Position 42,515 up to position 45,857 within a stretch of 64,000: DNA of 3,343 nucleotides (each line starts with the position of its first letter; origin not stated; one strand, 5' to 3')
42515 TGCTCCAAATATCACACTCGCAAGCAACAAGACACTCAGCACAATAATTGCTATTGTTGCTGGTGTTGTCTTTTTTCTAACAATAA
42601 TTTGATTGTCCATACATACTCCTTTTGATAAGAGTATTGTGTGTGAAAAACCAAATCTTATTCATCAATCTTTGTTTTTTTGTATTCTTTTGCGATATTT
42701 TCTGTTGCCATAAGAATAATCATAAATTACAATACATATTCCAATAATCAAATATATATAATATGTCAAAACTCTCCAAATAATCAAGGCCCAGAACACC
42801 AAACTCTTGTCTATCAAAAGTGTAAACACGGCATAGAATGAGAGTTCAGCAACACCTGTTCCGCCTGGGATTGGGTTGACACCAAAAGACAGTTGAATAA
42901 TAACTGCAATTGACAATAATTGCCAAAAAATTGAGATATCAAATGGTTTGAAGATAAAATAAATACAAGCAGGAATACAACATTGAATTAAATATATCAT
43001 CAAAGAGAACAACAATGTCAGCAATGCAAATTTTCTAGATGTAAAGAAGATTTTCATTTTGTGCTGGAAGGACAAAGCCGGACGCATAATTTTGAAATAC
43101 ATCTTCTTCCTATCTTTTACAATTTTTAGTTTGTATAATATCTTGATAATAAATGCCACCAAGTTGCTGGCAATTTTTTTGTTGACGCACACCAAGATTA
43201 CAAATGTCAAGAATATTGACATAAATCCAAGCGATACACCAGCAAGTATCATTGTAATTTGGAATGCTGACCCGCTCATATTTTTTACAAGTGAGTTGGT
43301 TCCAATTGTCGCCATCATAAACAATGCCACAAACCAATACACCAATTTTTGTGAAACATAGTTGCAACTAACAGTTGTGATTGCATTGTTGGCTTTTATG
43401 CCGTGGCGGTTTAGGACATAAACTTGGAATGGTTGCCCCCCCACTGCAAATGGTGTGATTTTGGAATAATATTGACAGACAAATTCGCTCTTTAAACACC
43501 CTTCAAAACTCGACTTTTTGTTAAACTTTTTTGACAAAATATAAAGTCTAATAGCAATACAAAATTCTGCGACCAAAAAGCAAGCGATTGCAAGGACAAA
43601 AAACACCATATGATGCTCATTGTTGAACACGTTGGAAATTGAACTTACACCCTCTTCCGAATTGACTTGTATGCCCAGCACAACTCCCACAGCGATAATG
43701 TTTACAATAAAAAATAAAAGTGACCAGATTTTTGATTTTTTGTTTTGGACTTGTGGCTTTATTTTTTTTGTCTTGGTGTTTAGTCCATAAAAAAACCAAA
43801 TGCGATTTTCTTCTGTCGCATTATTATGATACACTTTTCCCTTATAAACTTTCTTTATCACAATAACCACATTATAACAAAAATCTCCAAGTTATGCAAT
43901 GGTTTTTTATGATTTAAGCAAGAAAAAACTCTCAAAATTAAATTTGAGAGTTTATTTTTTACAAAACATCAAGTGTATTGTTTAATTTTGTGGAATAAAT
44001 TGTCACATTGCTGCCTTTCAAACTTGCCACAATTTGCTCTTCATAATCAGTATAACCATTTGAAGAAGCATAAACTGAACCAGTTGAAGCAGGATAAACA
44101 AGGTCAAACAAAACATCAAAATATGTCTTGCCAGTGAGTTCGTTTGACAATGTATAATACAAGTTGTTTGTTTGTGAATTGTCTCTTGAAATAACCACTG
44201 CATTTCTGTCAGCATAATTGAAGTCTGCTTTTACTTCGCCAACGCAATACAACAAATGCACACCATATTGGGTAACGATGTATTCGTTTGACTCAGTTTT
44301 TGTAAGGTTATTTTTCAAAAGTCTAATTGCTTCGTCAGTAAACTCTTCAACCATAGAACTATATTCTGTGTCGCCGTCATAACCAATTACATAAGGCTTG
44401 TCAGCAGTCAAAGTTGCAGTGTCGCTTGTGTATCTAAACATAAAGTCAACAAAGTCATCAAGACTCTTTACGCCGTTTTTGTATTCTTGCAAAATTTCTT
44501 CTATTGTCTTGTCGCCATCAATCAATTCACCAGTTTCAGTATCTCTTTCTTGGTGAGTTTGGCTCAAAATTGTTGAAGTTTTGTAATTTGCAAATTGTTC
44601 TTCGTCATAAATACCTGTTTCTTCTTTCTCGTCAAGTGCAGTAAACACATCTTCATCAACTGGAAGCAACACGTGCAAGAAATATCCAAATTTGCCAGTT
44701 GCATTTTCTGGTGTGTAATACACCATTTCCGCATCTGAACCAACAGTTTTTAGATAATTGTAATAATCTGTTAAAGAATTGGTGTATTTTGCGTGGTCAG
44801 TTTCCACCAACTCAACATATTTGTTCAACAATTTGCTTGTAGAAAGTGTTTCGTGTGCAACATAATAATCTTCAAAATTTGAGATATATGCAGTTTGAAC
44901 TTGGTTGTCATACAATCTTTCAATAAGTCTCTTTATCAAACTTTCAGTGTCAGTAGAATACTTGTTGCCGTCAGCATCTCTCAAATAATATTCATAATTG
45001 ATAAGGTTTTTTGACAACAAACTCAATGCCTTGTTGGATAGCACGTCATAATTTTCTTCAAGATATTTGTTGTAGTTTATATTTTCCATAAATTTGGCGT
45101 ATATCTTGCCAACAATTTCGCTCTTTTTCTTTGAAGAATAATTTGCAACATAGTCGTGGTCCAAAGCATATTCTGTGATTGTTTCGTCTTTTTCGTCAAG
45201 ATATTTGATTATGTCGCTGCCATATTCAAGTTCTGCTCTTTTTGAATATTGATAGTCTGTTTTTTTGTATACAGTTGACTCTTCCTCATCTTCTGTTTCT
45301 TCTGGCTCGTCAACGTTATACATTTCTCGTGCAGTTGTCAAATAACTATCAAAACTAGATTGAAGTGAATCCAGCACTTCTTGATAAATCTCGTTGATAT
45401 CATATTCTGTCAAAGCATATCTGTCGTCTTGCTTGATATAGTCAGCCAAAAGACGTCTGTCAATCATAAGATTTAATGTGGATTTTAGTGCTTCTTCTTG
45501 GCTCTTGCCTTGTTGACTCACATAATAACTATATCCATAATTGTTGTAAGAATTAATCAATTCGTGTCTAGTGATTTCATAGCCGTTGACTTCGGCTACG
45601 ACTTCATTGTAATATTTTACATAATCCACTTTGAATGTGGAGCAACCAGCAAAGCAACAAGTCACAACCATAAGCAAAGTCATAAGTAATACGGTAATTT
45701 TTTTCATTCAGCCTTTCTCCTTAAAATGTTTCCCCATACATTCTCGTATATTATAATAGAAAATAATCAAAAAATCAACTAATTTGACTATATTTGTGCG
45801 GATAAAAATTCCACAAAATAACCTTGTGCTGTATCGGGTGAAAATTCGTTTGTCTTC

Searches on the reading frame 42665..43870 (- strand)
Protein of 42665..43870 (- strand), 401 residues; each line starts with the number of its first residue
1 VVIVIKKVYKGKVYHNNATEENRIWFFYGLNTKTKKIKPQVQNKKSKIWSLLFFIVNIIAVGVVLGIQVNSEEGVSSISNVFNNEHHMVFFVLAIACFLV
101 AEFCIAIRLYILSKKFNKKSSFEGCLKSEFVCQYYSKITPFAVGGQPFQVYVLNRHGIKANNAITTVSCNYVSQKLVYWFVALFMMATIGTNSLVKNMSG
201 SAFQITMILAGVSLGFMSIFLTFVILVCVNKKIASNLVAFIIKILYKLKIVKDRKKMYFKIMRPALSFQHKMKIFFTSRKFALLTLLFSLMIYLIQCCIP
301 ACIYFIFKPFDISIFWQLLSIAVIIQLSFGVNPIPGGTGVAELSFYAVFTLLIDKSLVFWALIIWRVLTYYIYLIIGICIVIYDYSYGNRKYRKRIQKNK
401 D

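Call 70: search_protein_families(library=pfam, proteins=[window:42665-43870:-], max_evalue=0.00001)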
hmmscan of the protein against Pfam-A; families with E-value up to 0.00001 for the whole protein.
window:42665-43870:- (401 aa): 1 family
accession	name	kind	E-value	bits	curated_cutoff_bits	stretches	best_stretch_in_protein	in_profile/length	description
PF03706.18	LPG_synthase_TM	-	3.7e-30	105.9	33.4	1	60-377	4-302/302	Lysylphosphatidylglycerol synthase TM region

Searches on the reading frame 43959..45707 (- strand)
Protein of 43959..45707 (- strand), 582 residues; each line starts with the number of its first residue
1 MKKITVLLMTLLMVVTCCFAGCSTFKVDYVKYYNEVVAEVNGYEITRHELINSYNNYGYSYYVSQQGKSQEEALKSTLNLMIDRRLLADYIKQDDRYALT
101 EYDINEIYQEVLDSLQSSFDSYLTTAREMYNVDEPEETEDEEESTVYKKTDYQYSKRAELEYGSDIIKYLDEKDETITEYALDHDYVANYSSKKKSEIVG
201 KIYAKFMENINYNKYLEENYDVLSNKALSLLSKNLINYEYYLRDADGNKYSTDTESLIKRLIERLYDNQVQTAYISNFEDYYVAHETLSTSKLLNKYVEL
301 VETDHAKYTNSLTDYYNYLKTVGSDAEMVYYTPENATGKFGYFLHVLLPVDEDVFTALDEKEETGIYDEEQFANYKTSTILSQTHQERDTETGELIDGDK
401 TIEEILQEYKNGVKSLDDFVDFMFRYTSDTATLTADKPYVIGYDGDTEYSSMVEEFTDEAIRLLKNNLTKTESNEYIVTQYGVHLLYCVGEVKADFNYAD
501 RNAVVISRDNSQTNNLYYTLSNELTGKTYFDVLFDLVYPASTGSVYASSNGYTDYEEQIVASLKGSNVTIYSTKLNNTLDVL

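Call 70: search_protein_families(library=pfam, proteins=[window:43959-45707:-], max_evalue=0.00001)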
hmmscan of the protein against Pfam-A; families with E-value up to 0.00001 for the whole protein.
window:43959-45707:- (582 aa): 2 families
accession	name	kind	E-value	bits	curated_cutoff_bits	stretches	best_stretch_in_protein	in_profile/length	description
PF13623.11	SurA_N_2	-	2.8e-06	27.7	28.5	1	3-93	7-105/145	SurA-like N-terminal domain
PF13624.11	SurA_N_3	-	3.4e-06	27.4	27.2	0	6-93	14-103/162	SurA-like N-terminal domain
